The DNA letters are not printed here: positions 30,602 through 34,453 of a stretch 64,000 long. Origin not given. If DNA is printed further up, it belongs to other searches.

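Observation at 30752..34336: Alanyl-tRNA synthetase fused to an N-terminal EF1B-gamma-type GST-like domain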

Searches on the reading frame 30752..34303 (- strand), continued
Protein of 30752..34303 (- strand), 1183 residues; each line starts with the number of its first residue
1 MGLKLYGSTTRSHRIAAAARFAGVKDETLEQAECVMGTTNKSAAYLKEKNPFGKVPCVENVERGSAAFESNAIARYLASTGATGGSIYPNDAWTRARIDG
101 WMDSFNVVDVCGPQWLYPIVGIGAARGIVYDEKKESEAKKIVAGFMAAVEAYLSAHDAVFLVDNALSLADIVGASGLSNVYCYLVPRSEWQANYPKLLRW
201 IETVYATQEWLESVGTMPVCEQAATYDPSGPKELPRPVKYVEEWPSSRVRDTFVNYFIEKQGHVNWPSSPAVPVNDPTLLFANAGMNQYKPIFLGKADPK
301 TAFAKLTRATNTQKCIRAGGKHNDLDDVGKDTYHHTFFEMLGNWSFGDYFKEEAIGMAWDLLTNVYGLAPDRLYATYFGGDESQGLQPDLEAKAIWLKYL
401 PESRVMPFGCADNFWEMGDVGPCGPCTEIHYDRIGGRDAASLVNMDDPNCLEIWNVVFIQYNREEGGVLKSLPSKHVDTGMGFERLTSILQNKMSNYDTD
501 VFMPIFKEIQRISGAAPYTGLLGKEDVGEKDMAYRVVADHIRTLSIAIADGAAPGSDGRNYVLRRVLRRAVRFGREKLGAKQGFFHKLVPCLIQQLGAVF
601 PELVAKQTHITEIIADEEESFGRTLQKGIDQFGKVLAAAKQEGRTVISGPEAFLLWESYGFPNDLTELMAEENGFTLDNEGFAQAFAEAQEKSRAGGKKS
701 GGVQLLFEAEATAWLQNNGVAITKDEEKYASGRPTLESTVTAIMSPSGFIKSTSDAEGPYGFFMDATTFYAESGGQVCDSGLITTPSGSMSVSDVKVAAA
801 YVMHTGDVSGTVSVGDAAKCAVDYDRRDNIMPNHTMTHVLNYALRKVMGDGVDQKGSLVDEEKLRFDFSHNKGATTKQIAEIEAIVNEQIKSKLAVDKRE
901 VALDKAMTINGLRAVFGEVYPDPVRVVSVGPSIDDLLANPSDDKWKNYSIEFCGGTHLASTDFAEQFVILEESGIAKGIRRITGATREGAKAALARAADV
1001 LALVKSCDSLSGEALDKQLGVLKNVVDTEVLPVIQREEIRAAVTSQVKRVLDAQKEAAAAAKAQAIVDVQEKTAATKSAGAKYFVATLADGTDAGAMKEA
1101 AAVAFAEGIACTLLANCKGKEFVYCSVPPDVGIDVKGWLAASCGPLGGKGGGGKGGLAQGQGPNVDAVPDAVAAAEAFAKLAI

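Call 27: find_encoding_contigs(protein=P0041, flank=5000, max_places=2)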
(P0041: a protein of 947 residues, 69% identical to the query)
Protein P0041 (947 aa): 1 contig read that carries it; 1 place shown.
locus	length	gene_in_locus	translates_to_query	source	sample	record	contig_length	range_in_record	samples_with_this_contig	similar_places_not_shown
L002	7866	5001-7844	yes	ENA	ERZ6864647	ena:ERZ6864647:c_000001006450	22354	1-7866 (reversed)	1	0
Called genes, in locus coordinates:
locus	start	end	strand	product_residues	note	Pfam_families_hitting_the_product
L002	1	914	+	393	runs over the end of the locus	PF24904:RVE6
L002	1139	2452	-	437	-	PF06068:TIP49, PF05496:RuvB_N (weak), PF13401:AAA_22 (faint), PF00004:AAA (weak), PF17856:TIP49_C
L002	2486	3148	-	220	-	-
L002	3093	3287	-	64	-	-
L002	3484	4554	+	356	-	PF01063:Aminotran_4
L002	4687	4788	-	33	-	-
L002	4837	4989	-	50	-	-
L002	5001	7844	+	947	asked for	PF01411:tRNA-synt_2c, PF07973:tRNA_SAD, PF26023:ALA1 (weak), PF02272:DHHA1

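Call 38: list_cluster_members(proteins=[P0053, P0052, P0058, P0068, P0046, P0044, P0049, P0048, P0041, P0072])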
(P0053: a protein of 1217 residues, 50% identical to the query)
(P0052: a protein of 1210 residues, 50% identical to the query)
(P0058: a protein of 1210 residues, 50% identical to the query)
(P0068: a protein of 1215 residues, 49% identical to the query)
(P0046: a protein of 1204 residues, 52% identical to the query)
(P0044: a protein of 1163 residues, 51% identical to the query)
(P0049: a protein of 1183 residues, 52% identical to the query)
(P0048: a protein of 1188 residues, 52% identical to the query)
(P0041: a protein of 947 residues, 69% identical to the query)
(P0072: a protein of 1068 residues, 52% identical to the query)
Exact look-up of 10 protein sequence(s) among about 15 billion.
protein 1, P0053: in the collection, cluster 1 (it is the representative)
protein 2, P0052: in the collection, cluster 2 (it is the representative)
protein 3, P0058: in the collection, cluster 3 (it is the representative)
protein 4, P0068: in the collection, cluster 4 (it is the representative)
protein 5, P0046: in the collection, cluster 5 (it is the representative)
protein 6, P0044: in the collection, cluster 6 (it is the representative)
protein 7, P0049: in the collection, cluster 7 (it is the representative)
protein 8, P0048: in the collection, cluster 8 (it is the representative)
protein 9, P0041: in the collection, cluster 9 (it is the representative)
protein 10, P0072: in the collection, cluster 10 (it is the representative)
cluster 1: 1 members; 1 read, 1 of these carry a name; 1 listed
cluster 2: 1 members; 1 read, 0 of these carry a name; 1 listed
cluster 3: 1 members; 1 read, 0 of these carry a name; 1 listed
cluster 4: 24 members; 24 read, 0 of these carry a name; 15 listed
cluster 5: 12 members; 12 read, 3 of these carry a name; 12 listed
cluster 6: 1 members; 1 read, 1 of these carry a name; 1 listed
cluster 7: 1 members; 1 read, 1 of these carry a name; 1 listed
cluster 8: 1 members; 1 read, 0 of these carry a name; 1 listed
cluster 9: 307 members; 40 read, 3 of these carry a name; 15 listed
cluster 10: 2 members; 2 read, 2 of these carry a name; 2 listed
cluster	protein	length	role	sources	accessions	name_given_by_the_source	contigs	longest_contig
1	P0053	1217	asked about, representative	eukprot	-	TRINITY_DN32493_c0_g1_i1.p1 TRINITY_DN32493_c0_g1~~TRINITY_DN32493_c0_g1_i1.p1 ORF ...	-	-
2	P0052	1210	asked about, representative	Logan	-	-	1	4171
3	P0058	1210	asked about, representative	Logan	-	-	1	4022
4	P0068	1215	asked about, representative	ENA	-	-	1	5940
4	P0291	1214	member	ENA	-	-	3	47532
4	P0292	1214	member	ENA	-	-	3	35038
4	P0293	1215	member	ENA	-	-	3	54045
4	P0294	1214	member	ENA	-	-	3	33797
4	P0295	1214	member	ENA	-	-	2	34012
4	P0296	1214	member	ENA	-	-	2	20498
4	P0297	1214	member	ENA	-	-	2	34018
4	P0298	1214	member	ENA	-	-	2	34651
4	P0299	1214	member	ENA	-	-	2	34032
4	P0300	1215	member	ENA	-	-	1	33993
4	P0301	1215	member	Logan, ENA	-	-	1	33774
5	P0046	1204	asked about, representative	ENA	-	-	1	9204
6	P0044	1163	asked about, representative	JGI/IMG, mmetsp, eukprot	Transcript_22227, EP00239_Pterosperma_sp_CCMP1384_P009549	Transcript_22227/g.26690 ORF Transcript_22227/g.26690 Transcript_22227/m.26690 ... | CAMPEP_0197860034 /NCGR_PEP_ID=MMETSP1438-20131217/35106_1 /TAXON_ID=1461541 ...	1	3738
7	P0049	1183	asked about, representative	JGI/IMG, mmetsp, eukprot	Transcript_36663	Transcript_36663/g.81584 ORF Transcript_36663/g.81584 Transcript_36663/m.81584 ... | CAMPEP_0202900658 /NCGR_PEP_ID=MMETSP1392-20130828/11962_1 /ASSEMBLY_ACC=CAM_ASM_000868 ...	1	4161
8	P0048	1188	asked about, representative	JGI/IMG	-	-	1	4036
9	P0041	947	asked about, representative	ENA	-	-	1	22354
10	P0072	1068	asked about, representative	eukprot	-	TRINITY_DN16848_c0_g2_i5.p1 TRINITY_DN16848_c0_g2~~TRINITY_DN16848_c0_g2_i5.p1 ORF ...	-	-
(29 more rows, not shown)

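Call 40: find_encoding_contigs(protein=P0027, flank=6000, max_places=2)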
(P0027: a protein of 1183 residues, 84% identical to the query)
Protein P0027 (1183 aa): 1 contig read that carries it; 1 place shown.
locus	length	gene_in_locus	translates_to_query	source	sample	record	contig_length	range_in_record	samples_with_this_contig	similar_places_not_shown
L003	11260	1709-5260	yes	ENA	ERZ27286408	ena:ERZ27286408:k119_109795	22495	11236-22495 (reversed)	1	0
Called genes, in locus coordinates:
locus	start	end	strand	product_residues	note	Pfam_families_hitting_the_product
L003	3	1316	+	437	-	?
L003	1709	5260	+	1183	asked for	PF02798:GST_N (faint), PF13409:GST_N_2 (faint), PF00043:GST_C (weak), PF14497:GST_C_3 (weak), PF01411:tRNA-synt_2c, PF07973:tRNA_SAD, PF02272:DHHA1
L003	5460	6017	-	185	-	PF00179:UQ_con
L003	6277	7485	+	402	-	PF05721:PhyH (weak)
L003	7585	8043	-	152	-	-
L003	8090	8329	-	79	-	-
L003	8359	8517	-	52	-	-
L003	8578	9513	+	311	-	-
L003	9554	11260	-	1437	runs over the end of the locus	PF15780:ASH, PF00307:CH, PF00612:IQ (faint)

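Call 56: search_protein_families(library=pfam, proteins=[P0056, P0050, P0067], max_evalue=0.01)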
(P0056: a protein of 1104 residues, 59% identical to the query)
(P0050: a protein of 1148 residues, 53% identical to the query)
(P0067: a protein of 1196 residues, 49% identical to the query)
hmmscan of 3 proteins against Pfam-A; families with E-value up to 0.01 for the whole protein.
P0056 (1104 aa): 5 families
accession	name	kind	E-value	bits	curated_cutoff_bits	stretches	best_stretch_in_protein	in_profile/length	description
PF01411.24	tRNA-synt_2c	-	6.8e-211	702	30.3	1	165-743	2-552/552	tRNA synthetases class II (A)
PF07973.19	tRNA_SAD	-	1.1e-11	44.9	24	1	841-899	1-43/44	Threonyl and Alanyl tRNA synthetase second additional domain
PF02272.25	DHHA1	-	6e-06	27.1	25.9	1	999-1099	5-99/102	DHHA1 domain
PF00043.30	GST_C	-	0.001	19.7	20.7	1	76-124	18-66/93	Glutathione S-transferase, C-terminal domain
PF13410.11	GST_C_2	-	0.0013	19.2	24.9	1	79-125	2-47/69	Glutathione S-transferase, C-terminal domain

P0050 (1148 aa): 6 families
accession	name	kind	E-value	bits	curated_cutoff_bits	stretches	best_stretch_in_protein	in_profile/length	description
PF01411.24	tRNA-synt_2c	-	5.4e-206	685.8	30.3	1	219-790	1-552/552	tRNA synthetases class II (A)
PF07973.19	tRNA_SAD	-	6.8e-12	45.6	24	1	888-946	1-43/44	Threonyl and Alanyl tRNA synthetase second additional domain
PF02272.25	DHHA1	-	8.3e-08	33.1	25.9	1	1045-1138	2-93/102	DHHA1 domain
PF00043.30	GST_C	-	1.3e-07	32.2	20.7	1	112-183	19-90/93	Glutathione S-transferase, C-terminal domain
PF14497.11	GST_C_3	-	1.9e-06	28.4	21.6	1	116-182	23-91/104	Glutathione S-transferase, C-terminal domain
PF13410.11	GST_C_2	-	0.00069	20.1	24.9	1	115-180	2-68/69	Glutathione S-transferase, C-terminal domain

P0067 (1196 aa): 9 families
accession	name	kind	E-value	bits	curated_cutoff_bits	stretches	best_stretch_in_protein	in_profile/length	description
PF01411.24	tRNA-synt_2c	-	2.9e-204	680.1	30.3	1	258-830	3-550/552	tRNA synthetases class II (A)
PF07973.19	tRNA_SAD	-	1.1e-11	45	24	1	930-988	1-43/44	Threonyl and Alanyl tRNA synthetase second additional domain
PF13409.12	GST_N_2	-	2.8e-08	34.7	25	1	14-75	6-69/70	Glutathione S-transferase, N-terminal domain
PF13410.11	GST_C_2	-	3.3e-08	33.9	24.9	1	135-200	5-68/69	Glutathione S-transferase, C-terminal domain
PF02272.25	DHHA1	-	8.1e-08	33.1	25.9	1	1088-1190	2-99/102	DHHA1 domain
PF02798.26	GST_N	-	0.00012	22.8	20.9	1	3-74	2-75/76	Glutathione S-transferase, N-terminal domain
PF14497.11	GST_C_3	-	0.00062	20.4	21.6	1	135-206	25-95/104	Glutathione S-transferase, C-terminal domain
PF13417.12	GST_N_3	-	0.0036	18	22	1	15-75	12-69/75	Glutathione S-transferase, N-terminal domain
PF00043.30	GST_C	-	0.005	17.5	20.7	0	136-206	26-93/93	Glutathione S-transferase, C-terminal domain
